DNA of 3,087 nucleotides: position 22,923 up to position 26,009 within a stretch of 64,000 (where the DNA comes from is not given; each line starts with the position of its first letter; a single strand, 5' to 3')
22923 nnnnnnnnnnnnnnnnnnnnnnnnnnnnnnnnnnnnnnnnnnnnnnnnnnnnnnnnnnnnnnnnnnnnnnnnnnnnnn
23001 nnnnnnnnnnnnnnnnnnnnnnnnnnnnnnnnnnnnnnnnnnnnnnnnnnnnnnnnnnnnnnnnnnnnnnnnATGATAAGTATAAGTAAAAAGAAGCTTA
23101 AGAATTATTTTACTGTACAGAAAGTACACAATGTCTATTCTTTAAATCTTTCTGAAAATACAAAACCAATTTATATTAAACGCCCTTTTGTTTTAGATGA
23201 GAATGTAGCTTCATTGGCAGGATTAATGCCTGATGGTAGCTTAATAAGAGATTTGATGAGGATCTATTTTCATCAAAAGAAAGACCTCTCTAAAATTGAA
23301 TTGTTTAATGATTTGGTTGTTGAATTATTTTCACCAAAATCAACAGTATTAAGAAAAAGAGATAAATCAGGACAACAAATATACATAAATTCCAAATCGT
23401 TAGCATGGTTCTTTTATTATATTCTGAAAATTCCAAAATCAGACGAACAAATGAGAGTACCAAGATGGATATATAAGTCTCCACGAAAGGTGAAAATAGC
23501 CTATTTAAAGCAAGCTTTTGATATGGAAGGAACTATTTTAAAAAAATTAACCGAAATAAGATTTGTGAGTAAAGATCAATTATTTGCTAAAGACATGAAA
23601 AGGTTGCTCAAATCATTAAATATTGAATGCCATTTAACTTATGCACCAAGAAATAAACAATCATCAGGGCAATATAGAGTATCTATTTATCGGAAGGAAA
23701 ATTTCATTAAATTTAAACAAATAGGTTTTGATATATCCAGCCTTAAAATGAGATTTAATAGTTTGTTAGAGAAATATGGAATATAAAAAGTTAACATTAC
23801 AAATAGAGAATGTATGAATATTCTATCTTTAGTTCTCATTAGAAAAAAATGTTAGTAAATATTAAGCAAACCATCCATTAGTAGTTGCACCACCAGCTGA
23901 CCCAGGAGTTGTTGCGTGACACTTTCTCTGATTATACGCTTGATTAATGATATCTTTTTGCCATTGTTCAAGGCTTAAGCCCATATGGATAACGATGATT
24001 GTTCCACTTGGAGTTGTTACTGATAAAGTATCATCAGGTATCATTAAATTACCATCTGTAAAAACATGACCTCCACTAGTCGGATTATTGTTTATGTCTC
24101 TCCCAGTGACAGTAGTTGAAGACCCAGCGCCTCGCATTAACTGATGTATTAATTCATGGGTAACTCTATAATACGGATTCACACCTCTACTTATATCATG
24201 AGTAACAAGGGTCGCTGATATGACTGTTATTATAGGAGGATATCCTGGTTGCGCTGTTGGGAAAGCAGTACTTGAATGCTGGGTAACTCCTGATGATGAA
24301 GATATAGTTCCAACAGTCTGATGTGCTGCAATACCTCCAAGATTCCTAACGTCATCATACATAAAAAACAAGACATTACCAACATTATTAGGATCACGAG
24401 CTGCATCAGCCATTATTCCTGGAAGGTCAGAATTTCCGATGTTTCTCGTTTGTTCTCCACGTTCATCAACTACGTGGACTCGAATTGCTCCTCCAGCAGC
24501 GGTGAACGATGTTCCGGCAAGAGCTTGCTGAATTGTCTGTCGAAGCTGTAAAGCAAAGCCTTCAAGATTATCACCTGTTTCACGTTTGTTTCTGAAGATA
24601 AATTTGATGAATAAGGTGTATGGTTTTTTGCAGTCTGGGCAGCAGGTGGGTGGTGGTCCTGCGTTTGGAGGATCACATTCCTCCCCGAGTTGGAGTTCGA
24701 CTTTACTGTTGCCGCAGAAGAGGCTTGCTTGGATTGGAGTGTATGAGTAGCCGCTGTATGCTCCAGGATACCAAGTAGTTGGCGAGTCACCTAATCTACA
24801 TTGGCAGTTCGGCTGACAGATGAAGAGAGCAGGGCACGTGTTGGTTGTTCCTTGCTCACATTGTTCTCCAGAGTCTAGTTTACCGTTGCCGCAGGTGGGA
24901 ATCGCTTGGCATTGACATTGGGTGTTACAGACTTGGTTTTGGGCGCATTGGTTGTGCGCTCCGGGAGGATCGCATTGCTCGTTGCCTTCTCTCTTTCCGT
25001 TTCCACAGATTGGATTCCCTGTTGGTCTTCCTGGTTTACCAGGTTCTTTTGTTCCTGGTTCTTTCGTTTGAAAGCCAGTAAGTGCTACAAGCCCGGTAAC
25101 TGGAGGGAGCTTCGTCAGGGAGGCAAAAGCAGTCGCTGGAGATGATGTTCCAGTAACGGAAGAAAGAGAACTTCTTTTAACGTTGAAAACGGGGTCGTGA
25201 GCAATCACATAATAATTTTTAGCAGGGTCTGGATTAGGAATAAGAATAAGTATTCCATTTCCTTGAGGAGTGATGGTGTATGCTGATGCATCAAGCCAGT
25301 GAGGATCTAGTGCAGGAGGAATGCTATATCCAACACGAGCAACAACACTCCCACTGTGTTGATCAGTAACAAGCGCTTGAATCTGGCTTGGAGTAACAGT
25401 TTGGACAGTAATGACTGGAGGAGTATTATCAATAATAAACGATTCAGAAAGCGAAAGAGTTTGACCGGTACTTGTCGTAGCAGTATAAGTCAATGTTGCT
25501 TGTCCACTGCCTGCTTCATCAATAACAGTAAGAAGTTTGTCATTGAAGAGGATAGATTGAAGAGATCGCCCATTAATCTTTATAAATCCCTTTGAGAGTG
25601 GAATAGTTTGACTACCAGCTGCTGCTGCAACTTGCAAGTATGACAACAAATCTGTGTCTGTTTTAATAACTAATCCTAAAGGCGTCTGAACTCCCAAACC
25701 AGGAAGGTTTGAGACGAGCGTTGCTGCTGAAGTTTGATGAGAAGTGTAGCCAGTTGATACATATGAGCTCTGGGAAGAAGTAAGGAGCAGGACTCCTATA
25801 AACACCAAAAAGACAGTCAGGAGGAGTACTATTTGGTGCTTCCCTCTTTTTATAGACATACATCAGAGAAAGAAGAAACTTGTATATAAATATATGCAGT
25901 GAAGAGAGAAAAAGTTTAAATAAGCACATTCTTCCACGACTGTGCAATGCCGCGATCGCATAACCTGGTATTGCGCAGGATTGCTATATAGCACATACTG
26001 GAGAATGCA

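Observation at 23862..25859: New-looking secreted architecture (two paralogues): Ig-like head, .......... hinge, 17-Cys triple CGNG repeat, HExxH domain, conserved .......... end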

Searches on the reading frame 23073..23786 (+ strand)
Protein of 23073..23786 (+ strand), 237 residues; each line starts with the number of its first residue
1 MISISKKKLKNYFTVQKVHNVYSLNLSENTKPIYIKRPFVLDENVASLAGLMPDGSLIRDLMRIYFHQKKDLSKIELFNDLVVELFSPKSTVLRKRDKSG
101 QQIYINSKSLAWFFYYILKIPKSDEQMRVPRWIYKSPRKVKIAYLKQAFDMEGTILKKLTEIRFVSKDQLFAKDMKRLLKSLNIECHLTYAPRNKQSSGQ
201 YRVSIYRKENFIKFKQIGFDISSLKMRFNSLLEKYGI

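Call 16: search_protein_families(library=pfam, proteins=[window:23073-23786:+], max_evalue=0.001)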
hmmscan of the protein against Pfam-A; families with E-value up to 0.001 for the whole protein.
window:23073-23786:+ (237 aa): 1 family
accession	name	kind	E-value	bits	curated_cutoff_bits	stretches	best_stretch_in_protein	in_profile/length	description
PF14528.11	LAGLIDADG_3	-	5.6e-11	43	22.5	1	140-216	2-79/82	LAGLIDADG-like domain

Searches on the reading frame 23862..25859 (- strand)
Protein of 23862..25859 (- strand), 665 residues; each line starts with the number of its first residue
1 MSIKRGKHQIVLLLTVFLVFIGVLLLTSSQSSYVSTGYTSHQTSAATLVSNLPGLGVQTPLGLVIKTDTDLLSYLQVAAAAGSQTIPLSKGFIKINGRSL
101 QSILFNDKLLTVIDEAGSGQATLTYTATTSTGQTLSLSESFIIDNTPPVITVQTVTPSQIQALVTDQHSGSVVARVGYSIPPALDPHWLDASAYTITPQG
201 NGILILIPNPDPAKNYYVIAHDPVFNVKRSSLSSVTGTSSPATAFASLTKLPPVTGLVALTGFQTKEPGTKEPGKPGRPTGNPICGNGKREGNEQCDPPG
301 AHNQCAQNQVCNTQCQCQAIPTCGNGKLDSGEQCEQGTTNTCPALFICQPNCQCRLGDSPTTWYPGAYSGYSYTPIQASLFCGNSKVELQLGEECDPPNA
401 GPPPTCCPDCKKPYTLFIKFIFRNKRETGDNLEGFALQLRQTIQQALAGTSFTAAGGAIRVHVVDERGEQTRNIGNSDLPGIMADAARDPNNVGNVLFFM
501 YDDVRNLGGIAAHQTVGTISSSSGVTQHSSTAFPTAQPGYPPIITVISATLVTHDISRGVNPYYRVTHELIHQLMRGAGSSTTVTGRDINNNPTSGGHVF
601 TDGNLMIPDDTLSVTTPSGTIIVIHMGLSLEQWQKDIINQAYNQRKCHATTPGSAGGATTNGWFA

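Call 4: search_protein_families(library=pfam, proteins=[window:23862-25859:-], max_evalue=1)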
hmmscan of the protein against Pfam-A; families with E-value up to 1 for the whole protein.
window:23862-25859:- (665 aa): 0 families

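Call 5: search_protein_families(library=ncbifam, proteins=[window:23862-25859:-], max_evalue=1)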
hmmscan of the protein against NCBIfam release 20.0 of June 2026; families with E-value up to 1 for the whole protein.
window:23862-25859:- (665 aa): 1 family
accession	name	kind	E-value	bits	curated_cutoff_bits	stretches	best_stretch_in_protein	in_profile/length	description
TIGR02232.1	myxo_disulf_rpt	repeat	0.00047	19.9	20.8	1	321-339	2-20/38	cysteine-rich acidic repeat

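Call 6: find_homologous_proteins(query=window:23862-25859:-, max_evalue=0.001)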
Query window:23862-25859:- (665 aa): 4 proteins with E <= 0.001 among 8000 candidates.
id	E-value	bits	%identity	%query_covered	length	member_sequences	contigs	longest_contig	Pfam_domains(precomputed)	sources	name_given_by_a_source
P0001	0.0e+0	1523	100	100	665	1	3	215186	-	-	-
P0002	1.1e-184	634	48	95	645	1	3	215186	-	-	-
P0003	1.2e-13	68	43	11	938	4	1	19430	PF13948.12,PF00353.26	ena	-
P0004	6.1e-6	43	46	9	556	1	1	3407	PF13948.12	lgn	-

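Call 21: find_encoding_contigs(protein=P0001, flank=3000, max_places=6)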
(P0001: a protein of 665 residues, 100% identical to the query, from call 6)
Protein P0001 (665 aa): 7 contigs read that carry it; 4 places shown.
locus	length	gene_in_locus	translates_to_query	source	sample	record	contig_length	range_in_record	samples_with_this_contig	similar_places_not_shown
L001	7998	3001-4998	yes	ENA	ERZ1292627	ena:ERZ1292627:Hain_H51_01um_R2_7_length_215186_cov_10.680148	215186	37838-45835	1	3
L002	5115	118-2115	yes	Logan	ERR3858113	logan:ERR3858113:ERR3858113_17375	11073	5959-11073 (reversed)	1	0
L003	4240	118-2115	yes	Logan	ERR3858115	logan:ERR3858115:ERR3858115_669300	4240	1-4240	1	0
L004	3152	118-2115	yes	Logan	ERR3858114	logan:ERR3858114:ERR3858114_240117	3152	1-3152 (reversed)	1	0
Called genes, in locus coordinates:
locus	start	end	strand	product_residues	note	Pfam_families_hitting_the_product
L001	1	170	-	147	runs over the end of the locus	-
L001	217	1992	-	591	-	PF00664:ABC_membrane, PF00005:ABC_tran, PF13304:AAA_21 (faint)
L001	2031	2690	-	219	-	PF10706:Aminoglyc_resit (weak)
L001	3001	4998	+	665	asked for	-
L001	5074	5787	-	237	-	PF14528:LAGLIDADG_3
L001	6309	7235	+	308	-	PF01048:PNP_UDP_1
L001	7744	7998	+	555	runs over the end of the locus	-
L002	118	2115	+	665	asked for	-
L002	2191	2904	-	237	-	PF14528:LAGLIDADG_3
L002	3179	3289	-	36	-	-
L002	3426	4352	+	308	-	PF01048:PNP_UDP_1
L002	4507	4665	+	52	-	-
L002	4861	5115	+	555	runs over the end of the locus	-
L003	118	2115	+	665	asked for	-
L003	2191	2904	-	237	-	PF14528:LAGLIDADG_3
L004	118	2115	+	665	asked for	-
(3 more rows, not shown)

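Call 57: search_protein_families(library=pfam, proteins=[P0003, P0004], max_evalue=1)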
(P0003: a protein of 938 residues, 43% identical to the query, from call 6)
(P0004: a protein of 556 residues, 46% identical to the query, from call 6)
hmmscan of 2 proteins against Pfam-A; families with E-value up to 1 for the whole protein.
P0003 (938 aa): 2 families
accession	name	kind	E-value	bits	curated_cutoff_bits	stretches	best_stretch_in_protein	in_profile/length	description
PF00353.25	HemolysinCabind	-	5.9e-27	93.7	23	8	814-847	2-35/36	RTX calcium-binding nonapeptide repeat (4 copies)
PF13948.11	DUF4215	-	4.1e-20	72.3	27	6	660-693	16-46/47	Domain of unknown function (DUF4215)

P0004 (556 aa): 1 family
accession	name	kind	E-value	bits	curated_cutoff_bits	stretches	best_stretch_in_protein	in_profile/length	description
PF13948.11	DUF4215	-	1.4e-32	112.1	27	8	413-441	14-41/47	Domain of unknown function (DUF4215)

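Call 58: search_protein_families(library=ncbifam, proteins=[P0003, P0004], max_evalue=1)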
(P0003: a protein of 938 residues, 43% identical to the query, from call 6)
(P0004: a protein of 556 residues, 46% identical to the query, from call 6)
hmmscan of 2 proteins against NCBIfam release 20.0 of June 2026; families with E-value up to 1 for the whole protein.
P0003 (938 aa): 8 families
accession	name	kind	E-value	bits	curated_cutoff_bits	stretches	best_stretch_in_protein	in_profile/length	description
TIGR02232.1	myxo_disulf_rpt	repeat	2.1e-29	101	20.8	7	665-694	3-31/38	cysteine-rich acidic repeat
NF033943.0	RTX_toxin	subfamily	3.9e-19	68.4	1000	2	826-923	695-793/930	RTX family hemolysin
NF033203.1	entero_EhxA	exception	2.9e-17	62.1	2000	2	817-920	728-831/997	enterohemolysin EhxA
NF046115.1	Ca_rpt_SMc04171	equivalog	1.8e-16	60.4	625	3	827-901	414-488/574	SMc04171 family calcium-binding repeat protein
NF053766.1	ZapA_metallo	exception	5e-07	29.1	940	3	823-873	335-385/483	ZapA family metalloprotease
NF035945.1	Zn_serralysin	subfamily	1.1e-06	28.2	500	5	841-880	324-363/462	serralysin family metalloprotease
NF050046.1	PueAB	exception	0.00014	20.5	670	4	772-820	368-416/616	polyurethane esterase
NF038329.2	gly_rich_SclB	equivalog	0.0021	17.1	325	1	768-924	182-327/442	LPXTG-anchored collagen-like adhesin Scl2/SclB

P0004 (556 aa): 1 family
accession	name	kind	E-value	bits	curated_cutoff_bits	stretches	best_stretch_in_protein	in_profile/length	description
TIGR02232.1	myxo_disulf_rpt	repeat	5e-28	96.6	20.8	9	453-485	2-32/38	cysteine-rich acidic repeat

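Call 70: find_encoding_contigs(protein=P0003, flank=4000, max_places=2)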
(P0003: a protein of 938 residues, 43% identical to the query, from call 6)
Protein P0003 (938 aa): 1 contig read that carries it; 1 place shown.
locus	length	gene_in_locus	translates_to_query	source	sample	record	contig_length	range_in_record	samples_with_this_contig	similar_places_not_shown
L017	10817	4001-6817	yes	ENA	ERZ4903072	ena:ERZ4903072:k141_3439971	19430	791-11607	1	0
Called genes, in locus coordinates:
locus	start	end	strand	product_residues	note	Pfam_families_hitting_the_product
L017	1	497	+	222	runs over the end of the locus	PF13358:DDE_3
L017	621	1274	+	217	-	-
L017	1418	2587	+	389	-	PF13948:DUF4215 (weak)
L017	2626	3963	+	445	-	PF13948:DUF4215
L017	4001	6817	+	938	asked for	PF13948:DUF4215 (weak), PF00353:HemolysinCabind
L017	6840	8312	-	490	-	PF04932:Wzy_C (faint)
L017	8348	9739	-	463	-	PF02350:Epimerase_2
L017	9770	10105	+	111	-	-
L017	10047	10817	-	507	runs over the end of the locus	PF01676:Metalloenzyme, PF06415:iPGM_N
